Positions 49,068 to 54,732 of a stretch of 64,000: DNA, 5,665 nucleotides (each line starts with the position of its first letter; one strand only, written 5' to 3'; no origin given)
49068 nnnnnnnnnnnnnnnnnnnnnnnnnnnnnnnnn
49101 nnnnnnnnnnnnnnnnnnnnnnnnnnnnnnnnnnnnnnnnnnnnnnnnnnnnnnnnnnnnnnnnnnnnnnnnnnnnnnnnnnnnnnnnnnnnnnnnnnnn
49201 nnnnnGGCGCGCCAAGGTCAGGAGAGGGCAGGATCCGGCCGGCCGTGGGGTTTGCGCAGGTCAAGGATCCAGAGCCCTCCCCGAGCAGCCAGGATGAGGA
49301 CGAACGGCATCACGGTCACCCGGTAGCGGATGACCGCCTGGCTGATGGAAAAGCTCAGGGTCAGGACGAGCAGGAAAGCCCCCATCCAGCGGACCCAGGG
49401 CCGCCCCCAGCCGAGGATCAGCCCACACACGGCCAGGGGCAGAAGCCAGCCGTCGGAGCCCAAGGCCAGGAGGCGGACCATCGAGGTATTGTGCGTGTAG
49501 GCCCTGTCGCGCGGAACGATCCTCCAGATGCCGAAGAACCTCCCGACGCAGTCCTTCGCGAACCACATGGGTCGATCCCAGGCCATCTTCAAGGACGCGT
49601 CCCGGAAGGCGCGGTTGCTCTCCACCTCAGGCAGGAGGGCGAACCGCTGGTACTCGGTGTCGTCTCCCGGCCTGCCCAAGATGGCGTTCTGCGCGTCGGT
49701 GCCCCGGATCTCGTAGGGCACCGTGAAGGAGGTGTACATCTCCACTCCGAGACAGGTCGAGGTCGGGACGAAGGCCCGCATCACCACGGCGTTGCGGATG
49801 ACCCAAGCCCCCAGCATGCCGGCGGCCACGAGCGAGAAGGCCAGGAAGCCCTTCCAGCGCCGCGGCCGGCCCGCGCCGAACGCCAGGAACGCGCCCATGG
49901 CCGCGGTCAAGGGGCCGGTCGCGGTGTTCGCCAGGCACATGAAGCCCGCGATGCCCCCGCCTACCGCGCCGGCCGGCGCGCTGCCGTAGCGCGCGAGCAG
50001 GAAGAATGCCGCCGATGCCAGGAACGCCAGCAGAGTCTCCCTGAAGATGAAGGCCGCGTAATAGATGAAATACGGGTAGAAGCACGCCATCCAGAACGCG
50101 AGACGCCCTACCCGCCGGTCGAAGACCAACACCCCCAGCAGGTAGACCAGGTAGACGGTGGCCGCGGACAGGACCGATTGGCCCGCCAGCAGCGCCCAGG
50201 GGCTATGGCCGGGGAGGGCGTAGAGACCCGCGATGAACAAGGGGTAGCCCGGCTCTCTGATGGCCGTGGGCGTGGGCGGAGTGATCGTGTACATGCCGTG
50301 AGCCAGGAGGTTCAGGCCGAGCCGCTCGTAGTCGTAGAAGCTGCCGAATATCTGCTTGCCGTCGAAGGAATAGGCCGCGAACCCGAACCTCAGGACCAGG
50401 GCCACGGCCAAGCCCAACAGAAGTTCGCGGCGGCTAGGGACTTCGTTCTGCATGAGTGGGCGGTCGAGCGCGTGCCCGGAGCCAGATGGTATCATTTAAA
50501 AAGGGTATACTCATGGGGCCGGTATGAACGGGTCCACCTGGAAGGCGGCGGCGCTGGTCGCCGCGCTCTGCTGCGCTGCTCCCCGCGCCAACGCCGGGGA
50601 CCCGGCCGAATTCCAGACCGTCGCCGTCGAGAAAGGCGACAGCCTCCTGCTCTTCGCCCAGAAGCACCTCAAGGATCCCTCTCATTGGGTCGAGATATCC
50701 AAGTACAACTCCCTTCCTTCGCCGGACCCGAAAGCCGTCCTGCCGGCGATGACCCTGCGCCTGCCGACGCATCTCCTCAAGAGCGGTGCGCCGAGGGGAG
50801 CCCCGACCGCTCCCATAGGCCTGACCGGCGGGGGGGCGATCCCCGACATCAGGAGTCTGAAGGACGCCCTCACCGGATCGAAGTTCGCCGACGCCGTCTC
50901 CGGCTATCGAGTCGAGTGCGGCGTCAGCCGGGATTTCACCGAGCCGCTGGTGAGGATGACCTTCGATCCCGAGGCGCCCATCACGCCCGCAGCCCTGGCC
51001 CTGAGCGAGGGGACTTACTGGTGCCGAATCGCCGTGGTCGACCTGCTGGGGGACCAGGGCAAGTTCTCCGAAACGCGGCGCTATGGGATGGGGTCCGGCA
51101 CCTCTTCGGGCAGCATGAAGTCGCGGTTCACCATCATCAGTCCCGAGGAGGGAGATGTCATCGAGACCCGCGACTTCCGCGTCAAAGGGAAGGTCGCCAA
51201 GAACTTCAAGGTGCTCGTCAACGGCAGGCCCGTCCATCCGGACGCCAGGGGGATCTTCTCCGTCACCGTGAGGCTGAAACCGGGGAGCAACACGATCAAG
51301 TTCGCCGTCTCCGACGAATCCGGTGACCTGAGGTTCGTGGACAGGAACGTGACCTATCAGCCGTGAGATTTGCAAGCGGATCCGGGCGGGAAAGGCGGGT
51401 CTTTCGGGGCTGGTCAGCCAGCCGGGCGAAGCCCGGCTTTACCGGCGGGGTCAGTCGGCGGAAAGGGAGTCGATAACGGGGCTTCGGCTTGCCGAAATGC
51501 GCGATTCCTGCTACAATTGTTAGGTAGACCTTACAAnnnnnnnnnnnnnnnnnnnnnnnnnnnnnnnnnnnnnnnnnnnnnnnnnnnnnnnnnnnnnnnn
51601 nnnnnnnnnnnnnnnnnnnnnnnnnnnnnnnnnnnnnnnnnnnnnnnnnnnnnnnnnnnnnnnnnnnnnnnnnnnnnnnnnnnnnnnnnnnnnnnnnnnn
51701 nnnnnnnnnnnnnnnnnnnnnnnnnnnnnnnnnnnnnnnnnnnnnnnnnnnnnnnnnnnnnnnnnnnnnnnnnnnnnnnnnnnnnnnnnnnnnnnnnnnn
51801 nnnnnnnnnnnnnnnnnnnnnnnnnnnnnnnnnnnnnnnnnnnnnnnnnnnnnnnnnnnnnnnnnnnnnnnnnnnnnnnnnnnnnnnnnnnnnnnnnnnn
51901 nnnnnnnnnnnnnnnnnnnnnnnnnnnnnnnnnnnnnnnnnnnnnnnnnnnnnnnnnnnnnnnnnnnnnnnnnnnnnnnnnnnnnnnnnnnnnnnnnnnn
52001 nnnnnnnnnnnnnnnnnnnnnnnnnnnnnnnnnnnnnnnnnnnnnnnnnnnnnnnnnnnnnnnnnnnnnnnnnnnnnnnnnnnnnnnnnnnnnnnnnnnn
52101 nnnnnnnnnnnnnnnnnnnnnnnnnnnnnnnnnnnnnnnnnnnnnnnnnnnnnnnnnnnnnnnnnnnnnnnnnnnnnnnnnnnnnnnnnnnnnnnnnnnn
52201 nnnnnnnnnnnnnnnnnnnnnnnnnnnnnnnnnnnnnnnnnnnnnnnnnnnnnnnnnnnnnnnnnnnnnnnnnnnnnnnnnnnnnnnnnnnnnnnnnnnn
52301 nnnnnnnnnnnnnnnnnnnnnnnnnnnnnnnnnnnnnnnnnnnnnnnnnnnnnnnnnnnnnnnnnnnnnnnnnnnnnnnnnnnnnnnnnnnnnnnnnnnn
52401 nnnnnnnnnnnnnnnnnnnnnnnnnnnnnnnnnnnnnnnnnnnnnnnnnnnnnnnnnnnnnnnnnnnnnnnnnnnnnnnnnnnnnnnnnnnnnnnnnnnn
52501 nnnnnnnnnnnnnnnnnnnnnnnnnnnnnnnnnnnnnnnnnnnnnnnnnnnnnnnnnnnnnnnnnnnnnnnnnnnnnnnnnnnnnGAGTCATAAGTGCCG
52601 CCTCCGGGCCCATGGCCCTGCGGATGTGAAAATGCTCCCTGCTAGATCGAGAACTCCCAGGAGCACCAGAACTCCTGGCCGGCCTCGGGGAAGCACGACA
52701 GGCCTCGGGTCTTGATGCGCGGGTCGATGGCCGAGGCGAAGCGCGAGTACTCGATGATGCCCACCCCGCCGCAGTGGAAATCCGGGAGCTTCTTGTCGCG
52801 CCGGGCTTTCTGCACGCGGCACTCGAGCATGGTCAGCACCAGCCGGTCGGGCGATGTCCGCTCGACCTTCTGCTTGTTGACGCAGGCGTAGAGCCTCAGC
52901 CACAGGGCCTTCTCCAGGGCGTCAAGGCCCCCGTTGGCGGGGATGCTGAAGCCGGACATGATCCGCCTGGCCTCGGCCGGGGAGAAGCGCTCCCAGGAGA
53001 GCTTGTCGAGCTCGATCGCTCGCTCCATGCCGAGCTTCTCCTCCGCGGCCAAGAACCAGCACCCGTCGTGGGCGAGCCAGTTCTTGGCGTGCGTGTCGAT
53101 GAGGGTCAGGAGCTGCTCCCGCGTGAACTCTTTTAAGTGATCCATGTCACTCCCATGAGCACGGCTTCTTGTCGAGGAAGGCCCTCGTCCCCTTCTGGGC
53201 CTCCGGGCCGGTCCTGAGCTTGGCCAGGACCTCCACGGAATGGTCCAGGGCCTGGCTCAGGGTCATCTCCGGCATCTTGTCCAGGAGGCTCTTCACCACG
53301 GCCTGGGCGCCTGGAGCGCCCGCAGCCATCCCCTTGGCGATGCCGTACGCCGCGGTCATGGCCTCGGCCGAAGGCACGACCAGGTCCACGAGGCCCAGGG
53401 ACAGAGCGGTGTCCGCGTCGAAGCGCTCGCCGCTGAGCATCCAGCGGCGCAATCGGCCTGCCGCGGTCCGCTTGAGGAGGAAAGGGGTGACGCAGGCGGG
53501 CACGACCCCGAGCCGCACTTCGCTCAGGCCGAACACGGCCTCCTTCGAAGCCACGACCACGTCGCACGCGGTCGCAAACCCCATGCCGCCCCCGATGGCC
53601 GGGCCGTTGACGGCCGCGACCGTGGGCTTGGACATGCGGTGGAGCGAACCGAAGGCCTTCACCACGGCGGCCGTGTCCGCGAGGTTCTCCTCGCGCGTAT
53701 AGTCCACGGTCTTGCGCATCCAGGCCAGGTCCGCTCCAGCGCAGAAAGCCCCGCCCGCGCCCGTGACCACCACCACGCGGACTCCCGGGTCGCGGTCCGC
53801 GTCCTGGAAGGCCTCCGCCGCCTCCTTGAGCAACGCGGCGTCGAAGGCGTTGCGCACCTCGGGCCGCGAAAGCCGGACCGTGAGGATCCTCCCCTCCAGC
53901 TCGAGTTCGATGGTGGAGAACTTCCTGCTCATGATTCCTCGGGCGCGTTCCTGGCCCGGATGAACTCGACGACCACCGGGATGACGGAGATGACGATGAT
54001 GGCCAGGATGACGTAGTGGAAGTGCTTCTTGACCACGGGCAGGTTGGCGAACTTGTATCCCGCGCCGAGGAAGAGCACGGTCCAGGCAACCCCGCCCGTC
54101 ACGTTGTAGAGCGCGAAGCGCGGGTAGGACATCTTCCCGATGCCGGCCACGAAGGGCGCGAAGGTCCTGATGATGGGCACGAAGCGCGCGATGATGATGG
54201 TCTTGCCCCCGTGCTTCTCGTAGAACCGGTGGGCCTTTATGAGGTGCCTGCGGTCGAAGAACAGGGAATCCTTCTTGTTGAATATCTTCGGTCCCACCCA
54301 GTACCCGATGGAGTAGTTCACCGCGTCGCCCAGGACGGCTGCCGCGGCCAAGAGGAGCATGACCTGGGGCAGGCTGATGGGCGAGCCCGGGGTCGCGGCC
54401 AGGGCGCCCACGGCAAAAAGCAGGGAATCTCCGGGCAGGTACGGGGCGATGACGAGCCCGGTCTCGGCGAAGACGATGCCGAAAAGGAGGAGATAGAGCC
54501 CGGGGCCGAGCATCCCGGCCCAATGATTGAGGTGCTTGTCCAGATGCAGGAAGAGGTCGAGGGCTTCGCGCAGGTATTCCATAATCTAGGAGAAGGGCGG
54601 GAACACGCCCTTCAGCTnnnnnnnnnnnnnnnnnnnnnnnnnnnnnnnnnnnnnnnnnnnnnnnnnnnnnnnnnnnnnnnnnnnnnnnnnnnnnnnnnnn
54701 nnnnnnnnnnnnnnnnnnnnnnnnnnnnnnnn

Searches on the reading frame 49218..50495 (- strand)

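Call 23: search_protein_families(library=pfam, proteins=[window:49218-50495:-], max_evalue=0.01)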
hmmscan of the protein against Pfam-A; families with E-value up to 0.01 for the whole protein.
window:49218-50495:- (425 aa): 1 family
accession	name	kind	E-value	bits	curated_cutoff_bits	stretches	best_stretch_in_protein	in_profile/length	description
PF13231.12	PMT_2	-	1.8e-05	25.5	26.1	1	82-227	4-151/160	Dolichyl-phosphate-mannose-protein mannosyltransferase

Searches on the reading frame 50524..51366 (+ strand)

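Call 23: search_protein_families(library=pfam, proteins=[window:50524-51366:+], max_evalue=0.01)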
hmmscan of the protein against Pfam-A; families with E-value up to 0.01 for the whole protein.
window:50524-51366:+ (280 aa): 1 family
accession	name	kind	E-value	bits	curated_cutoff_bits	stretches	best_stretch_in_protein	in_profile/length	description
PF09136.16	Glucodextran_B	-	2.2e-07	31.1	27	1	202-276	3-79/83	Glucodextranase, domain B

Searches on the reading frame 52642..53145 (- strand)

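Call 74: search_protein_families(library=pfam, proteins=[window:52642-53145:-], max_evalue=0.0001)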
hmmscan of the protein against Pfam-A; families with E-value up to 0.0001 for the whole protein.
window:52642-53145:- (167 aa): 1 family
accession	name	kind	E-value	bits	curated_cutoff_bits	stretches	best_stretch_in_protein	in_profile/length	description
PF19620.4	DUF6125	-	2.4e-63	213.5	27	1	6-166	2-163/164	Family of unknown function (DUF6125)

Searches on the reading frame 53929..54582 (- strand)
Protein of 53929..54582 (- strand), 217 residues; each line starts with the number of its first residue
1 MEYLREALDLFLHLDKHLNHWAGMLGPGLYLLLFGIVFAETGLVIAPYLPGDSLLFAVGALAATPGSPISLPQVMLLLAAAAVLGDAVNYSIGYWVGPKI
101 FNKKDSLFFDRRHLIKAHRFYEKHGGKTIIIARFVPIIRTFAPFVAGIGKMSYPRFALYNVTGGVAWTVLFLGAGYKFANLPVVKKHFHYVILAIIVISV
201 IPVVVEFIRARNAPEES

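Call 74: search_protein_families(library=pfam, proteins=[window:53929-54582:-], max_evalue=0.0001)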
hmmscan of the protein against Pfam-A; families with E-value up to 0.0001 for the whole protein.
window:53929-54582:- (217 aa): 1 family
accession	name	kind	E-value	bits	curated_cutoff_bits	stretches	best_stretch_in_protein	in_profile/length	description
PF09335.16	VTT_dom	-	3.2e-21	76.5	33.9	1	49-176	1-122/123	VTT domain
